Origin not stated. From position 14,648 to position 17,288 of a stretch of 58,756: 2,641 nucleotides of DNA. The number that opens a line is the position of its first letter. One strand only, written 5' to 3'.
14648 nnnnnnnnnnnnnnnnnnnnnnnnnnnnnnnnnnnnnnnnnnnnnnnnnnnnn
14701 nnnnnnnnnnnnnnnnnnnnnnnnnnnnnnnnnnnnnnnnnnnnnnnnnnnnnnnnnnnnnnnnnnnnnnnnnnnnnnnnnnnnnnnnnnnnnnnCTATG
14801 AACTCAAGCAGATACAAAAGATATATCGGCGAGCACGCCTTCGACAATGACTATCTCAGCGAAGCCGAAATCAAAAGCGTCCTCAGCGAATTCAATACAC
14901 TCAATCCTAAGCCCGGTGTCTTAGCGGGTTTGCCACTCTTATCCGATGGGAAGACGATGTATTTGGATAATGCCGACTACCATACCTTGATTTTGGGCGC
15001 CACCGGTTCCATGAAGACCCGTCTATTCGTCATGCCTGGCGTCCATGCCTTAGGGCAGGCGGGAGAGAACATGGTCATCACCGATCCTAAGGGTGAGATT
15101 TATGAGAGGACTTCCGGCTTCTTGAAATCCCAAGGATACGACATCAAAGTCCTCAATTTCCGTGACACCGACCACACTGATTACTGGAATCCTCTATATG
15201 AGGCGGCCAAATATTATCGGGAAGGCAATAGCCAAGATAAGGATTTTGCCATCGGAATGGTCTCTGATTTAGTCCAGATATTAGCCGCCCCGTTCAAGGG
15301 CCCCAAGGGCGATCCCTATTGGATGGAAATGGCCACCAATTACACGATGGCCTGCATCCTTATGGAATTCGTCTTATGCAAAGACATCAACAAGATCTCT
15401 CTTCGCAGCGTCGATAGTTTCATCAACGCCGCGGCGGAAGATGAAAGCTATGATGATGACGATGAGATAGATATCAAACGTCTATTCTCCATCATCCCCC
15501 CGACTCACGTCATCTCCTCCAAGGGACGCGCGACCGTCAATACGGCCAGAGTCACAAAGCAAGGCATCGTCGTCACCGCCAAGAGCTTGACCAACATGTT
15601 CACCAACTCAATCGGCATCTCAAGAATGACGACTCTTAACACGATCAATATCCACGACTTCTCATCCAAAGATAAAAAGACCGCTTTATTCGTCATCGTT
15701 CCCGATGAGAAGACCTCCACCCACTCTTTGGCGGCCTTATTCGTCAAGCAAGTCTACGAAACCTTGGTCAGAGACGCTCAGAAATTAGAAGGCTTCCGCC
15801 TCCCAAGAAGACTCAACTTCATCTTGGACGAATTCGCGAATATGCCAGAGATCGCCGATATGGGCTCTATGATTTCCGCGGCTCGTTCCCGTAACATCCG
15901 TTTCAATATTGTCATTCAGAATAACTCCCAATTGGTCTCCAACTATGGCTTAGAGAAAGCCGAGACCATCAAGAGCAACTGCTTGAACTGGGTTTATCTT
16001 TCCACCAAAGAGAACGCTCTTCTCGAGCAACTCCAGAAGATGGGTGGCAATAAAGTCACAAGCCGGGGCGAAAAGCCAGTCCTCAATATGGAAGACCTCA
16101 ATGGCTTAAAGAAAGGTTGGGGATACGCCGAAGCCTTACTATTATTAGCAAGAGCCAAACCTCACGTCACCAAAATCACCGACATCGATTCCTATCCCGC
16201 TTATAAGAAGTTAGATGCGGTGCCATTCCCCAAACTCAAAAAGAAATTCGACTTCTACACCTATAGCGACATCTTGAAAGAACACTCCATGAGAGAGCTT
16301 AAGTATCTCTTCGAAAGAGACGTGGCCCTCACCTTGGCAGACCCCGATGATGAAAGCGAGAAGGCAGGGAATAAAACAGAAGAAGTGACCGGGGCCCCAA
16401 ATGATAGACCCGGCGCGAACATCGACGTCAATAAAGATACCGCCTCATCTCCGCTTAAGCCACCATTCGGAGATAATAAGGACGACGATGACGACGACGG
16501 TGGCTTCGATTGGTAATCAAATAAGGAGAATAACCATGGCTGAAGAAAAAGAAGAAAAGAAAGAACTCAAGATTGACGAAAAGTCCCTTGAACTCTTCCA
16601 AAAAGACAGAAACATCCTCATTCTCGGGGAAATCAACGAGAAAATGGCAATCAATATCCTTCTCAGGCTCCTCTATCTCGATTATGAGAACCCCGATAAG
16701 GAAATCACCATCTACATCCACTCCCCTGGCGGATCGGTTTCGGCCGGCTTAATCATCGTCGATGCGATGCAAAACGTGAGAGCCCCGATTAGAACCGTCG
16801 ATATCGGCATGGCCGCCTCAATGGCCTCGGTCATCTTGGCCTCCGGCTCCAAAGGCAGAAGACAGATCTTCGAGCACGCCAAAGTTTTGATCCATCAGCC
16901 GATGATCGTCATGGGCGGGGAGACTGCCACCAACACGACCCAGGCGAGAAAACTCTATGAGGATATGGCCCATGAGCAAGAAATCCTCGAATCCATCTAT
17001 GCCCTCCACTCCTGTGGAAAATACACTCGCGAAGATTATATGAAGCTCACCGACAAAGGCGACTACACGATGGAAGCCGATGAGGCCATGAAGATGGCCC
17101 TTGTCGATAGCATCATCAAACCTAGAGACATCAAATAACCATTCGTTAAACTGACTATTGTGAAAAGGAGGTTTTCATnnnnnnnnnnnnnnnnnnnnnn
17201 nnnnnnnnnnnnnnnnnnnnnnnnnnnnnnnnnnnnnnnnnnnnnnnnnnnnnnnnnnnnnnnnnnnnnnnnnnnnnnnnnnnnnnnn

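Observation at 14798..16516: Type IV coupling protein homolog without membrane anchor, with a deviant P-loop and a poly-Asp/aromatic C-terminal tail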

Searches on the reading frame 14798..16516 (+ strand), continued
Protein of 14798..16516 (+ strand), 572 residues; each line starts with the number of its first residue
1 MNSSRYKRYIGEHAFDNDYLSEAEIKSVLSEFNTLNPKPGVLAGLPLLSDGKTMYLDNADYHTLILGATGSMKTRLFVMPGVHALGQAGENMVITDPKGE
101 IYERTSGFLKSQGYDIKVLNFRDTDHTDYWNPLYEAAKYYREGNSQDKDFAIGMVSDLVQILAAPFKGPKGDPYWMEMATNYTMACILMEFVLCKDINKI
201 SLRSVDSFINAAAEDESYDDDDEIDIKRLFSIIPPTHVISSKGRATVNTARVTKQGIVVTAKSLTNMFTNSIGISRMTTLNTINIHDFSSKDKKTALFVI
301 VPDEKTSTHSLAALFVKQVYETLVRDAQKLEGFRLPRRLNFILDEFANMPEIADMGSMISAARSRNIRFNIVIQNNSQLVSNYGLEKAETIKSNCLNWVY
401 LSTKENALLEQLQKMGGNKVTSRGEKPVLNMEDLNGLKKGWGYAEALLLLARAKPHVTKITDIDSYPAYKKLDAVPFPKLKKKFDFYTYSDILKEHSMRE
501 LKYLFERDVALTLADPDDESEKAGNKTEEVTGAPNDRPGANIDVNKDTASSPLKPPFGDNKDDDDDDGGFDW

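Call 73: search_protein_families(library=padloc, alignment_id=A4, max_evalue=0.00001)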
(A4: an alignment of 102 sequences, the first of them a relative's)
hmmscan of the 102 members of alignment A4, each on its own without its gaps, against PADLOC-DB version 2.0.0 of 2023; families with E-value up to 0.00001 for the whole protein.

A. member 1, L001:11708-12355:+ (215 aa): 0 families

B. families by the number of members that match (of 102 scanned): 90 families (the first 25 are shown)
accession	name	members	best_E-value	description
PDLC01895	CARF4--CARF_PDDEXK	7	5.9e-47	-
PDLC01881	CARF4--CARF_PDDEXK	7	4.9e-37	-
PDLC01880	CARF4--CARF_PDDEXK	7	2.3e-30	-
PDLC01884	CARF4--CARF_PDDEXK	7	8.8e-26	-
PDLC01898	CARF4--CARF_PDDEXK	7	4.3e-16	-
PDLC01890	CARF4--CARF_PDDEXK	7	1.8e-15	-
PDLC01037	Csx1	7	3.1e-14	ARF+Nuclease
PDLC01968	CARF_PDDEXK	7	1.6e-13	-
PDLC01619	Csx1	6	4.5e-19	CAS-III; associated_signaling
PDLC01882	CARF4--CARF_PDDEXK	6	8.3e-12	-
PDLC01900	CARF4--CARF_PDDEXK_AAA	5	1.5e-11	-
PDLC01887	CARF4--CARF_PDDEXK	5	9.3e-08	-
PDLC01889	CARF4--CARF_PDDEXK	4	7.9e-11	-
PDLC02926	HTH_VI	4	1.8e-08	-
PDLC01893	CARF4--CARF_PDDEXK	3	7.4e-10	-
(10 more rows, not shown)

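Call 94: find_encoding_contigs(protein=P0007, flank=10000, max_places=1)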
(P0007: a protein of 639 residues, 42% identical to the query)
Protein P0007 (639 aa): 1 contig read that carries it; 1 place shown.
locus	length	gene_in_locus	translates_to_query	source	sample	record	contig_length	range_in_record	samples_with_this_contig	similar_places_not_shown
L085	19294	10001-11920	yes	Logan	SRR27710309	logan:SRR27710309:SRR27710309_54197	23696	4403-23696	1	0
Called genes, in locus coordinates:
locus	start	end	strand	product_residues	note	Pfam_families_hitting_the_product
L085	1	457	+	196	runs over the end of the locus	PF00089:Trypsin, PF13365:Trypsin_2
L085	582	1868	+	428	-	PF00069:Pkinase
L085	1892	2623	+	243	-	PF00092:VWA, PF13519:VWA_2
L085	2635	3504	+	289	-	PF13672:PP2C_2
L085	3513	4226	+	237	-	-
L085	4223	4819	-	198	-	-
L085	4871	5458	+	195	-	-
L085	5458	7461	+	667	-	PF13306:LRR_5 (faint), PF09479:Flg_new (faint)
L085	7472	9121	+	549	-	-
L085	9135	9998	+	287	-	-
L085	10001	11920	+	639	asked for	PF02534:T4SS-DNA_transf, PF10412:TrwB_AAD_bind, PF12696:TraG-D_C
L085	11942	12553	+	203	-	PF00574:CLP_protease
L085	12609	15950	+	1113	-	-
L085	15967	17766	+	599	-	PF08238:Sel1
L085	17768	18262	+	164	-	-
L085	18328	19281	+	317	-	PF00056:Ldh_1_N, PF02866:Ldh_1_C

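Call 95: find_encoding_contigs(protein=P0017, flank=10000, max_places=1)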
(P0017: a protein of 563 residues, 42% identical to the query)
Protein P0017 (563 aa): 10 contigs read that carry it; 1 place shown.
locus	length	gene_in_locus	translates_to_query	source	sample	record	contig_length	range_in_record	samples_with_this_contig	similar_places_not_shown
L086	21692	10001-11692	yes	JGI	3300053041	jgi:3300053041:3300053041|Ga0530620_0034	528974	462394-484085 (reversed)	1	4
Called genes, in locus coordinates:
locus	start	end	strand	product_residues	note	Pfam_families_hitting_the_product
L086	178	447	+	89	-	-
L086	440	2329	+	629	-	-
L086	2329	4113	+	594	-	PF13432:TPR_16 (faint), PF07719:TPR_2 (faint)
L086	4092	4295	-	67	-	-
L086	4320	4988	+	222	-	PF00574:CLP_protease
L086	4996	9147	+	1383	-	-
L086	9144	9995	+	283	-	-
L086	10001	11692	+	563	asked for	PF02534:T4SS-DNA_transf, PF10412:TrwB_AAD_bind, PF12696:TraG-D_C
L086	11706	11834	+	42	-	-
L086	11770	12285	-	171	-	-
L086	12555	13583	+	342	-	-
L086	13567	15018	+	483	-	-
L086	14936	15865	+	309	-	PF07724:AAA_2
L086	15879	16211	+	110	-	-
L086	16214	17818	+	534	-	-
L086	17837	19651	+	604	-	-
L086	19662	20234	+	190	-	PF13353:Fer4_12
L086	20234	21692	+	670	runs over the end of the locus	PF19993:DO-GTPase2 (faint)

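Call 96: find_encoding_contigs(protein=P0006, flank=10000, max_places=1)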
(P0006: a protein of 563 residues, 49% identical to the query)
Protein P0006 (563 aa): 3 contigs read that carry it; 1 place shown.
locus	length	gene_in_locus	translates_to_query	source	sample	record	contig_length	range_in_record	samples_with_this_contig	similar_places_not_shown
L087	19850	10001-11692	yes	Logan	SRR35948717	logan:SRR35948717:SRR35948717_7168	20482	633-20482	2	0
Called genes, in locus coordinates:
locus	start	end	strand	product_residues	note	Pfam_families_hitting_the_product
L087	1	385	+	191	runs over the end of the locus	-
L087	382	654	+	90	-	-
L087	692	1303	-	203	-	PF01966:HD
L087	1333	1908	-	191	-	PF00440:TetR_N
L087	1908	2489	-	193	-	PF00440:TetR_N (weak)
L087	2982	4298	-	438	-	PF00089:Trypsin (weak), PF13365:Trypsin_2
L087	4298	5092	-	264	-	-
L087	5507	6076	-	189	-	-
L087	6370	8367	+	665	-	PF08238:Sel1 (weak)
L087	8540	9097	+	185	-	-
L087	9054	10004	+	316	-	-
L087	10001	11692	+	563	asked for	PF02534:T4SS-DNA_transf, PF10412:TrwB_AAD_bind, PF12696:TraG-D_C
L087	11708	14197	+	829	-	-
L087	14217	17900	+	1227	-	PF13676:TIR_2, PF00931:NB-ARC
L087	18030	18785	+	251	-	-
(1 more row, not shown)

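Call 101: find_related_loci(query=A7, collection=metagenome_contigs, flank=7000)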
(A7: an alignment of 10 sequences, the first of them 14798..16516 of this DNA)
Query A7 (572 aa) in metagenome_contigs; peptide patterns used: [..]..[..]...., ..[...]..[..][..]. (x = any residue, [..] = any of these).
600 stretches matched a pattern (row limit reached: there are more); 325 encode a relative of the query (tblastn E <= 1e-3); the best 80 are kept; 80 distinct loci.
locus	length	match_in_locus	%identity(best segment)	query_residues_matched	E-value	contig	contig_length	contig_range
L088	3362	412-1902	49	4-492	2e-156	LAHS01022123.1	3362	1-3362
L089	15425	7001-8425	38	5-489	3e-102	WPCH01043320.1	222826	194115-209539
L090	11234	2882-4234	40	39-507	3e-100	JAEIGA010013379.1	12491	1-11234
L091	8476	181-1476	42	43-485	1e-99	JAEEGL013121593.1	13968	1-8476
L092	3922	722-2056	39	24-486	3e-94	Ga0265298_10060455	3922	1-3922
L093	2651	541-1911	38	43-509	9e-97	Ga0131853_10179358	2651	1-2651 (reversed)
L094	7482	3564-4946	38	25-484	2e-91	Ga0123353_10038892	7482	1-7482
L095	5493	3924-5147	40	43-466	5e-91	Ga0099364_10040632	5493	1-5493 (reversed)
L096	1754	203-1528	37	43-491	1e-95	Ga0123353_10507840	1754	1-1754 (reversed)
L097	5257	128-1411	41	43-483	4e-89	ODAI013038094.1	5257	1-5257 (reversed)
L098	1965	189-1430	40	43-466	1e-93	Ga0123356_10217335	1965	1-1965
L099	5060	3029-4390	37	3-466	7e-89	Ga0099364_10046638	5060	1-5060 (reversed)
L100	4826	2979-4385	36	19-500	1e-87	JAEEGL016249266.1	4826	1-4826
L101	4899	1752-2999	39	44-466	4e-87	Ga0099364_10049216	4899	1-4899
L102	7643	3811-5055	38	42-466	5e-87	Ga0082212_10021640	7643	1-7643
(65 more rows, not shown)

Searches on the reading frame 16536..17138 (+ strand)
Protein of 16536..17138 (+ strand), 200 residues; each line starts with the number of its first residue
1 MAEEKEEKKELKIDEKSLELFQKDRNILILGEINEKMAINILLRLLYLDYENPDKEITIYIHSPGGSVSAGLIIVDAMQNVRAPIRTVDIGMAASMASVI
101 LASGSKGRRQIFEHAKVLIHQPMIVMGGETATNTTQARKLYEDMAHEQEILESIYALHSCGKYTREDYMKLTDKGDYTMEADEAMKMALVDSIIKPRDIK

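Call 6: search_protein_families(library=pfam, proteins=[window:16536-17138:+], max_evalue=0.01)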
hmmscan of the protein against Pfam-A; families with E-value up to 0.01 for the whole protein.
window:16536-17138:+ (200 aa): 1 family
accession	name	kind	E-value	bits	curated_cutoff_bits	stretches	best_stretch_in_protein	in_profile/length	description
PF00574.28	CLP_protease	-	1.5e-44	152.5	20.2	1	18-196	10-181/182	Clp protease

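Call 7: search_protein_families(library=padloc, proteins=[window:16536-17138:+], max_evalue=0.01)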
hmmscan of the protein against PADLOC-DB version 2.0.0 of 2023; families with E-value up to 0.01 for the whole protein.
window:16536-17138:+ (200 aa): 0 families

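Call 8: search_protein_families(library=ncbifam, proteins=[window:16536-17138:+], max_evalue=0.01)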
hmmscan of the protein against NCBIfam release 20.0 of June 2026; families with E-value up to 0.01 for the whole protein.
window:16536-17138:+ (200 aa): 11 families
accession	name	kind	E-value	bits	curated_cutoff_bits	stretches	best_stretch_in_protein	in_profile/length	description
NF001368.0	PRK00277.1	subfamily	1.4e-45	155.7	249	1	19-198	27-199/203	ATP-dependent Clp protease proteolytic subunit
NF009205.0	PRK12553.1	subfamily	5.3e-43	147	228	1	8-198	21-207/211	ATP-dependent Clp protease proteolytic subunit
TIGR00493.1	clpP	equivalog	8.6e-38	130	308.6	1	22-195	25-191/192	ATP-dependent Clp endopeptidase proteolytic subunit ClpP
NF011091.0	PRK14514.1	equivalog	2.1e-35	122.4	361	1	23-195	53-218/221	ATP-dependent Clp endopeptidase proteolytic subunit ClpP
NF011090.0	PRK14513.1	equivalog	1.7e-33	116.2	347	1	22-197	25-193/201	ATP-dependent Clp protease proteolytic subunit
NF009203.0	PRK12551.1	equivalog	3.8e-32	111.6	359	1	23-199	24-193/196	ATP-dependent Clp protease proteolytic subunit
NF011089.0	PRK14512.1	equivalog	5.9e-28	98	251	1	4-197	8-194/200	ATP-dependent Clp protease proteolytic subunit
NF009204.0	PRK12552.1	equivalog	1.7e-22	79.9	263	1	40-197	56-215/225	ATP-dependent Clp protease proteolytic subunit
NF045542.1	Clp_rel_HeadMat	equivalog_domain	6.3e-21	75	120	1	27-193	3-165/165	head maturation protease, ClpP-related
NF045540.1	scaf_prot_MCP1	exception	3.1e-20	72.5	475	1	44-197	23-164/652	ClpP-like prohead protease/major capsid protein fusion protein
NF008195.0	PRK10949.1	equivalog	0.0084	14.3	746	0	55-97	366-408/618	signal peptide peptidase SppA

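Call 69: search_solved_structures(query=window:16536-17138:+, max_evalue=1e-20, show_alignments=1)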
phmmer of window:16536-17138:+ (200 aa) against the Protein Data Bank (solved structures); distinct sequences matched with E-value up to 1e-20: 97 (the best 60 are shown).
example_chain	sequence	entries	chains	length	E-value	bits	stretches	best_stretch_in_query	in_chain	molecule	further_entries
6hwm_A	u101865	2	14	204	1.9e-36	128.7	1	22-195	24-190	ATP-dependent Clp protease proteolytic subunit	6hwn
2zl0_A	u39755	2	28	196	1.5e-30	109.5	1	21-195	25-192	ATP-dependent Clp protease proteolytic subunit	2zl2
1y7o_A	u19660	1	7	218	1.9e-30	109.2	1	21-195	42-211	ATP-dependent Clp protease proteolytic subunit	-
2zl3_A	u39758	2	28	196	3.9e-30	108.2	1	21-195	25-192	ATP-dependent Clp protease proteolytic subunit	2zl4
9ndj_H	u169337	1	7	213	6.7e-30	107.4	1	21-199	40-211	ATP-dependent Clp protease proteolytic subunit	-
7m1m_A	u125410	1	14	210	6.8e-30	107.4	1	22-199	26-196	ATP-dependent Clp protease proteolytic subunit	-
3p2l_A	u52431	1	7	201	6.9e-30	107.3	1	22-198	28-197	ATP-dependent Clp protease proteolytic subunit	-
5g1q_A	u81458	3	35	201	6.9e-30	107.3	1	22-198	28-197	CLP PROTEASE PROTEOLYTIC SUBUNIT P | ATP-DEPENDENT CLP PROTEASE PROTEOLYTIC SUBUNIT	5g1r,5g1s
3q7h_A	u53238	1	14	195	2e-29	105.8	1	21-197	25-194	ATP-dependent Clp protease proteolytic subunit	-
9vhc_A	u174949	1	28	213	3e-29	105.3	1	21-198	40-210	ATP-dependent Clp protease proteolytic subunit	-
29hb_A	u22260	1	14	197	3.2e-29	105.2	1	21-195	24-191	ATP-dependent Clp protease proteolytic subunit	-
6w9t_A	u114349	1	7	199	9.3e-29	103.7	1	22-197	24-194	ATP-dependent Clp protease proteolytic subunit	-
6vfs_L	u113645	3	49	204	1e-28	103.5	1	22-197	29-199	ATP-dependent Clp protease proteolytic subunit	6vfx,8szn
6cfd_A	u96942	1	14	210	1e-28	103.5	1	21-195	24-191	ATP-dependent Clp protease proteolytic subunit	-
7kr2_A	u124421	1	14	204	1e-28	103.5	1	22-197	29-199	ATP-dependent Clp protease proteolytic subunit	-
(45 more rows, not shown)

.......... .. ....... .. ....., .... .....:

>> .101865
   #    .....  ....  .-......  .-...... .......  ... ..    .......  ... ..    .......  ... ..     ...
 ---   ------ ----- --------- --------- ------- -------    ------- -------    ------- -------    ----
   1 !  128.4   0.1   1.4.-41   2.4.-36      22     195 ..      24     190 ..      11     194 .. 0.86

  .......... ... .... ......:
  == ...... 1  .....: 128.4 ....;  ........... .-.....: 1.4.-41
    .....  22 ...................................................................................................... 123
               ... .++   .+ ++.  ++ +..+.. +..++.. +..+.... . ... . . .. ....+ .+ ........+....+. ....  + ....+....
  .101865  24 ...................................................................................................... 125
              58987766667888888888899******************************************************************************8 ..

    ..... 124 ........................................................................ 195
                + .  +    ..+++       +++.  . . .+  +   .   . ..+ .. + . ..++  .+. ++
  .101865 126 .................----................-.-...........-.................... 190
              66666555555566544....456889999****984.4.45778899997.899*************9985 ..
